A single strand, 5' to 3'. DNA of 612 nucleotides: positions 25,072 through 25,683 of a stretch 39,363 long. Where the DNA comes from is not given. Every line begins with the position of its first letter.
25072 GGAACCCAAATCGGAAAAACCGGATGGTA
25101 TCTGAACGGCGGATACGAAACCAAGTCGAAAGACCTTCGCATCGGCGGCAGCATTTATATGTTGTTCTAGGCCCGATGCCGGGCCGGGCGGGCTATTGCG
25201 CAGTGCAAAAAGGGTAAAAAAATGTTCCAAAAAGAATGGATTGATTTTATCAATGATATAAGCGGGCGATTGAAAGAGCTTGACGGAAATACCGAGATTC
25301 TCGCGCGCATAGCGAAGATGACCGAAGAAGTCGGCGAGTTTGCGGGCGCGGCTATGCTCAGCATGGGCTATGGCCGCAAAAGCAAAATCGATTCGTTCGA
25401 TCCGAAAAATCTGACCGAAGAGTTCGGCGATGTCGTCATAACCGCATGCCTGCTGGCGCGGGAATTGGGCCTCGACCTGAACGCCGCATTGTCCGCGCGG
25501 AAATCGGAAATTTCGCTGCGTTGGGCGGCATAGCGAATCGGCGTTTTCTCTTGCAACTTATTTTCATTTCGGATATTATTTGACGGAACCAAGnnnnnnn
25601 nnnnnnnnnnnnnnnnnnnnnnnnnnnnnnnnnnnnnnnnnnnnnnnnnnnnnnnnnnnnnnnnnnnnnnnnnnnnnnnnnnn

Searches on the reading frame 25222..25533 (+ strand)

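Call 70: search_protein_families(library=pfam, proteins=[window:25222-25533:+], max_evalue=0.01)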
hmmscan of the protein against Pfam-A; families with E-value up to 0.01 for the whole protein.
window:25222-25533:+ (103 aa): 3 families
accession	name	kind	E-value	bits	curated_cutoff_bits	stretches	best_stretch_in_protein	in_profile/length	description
PF03819.22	MazG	-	0.00029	21.5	22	1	30-90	7-59/74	MazG nucleotide pyrophosphohydrolase domain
PF01503.22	PRA-PH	-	0.00055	20.7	21.3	1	28-89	29-78/86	Phosphoribosyl-ATP pyrophosphohydrolase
PF12643.12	MazG-like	-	0.0014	19.3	27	1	60-90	30-59/85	MazG-like family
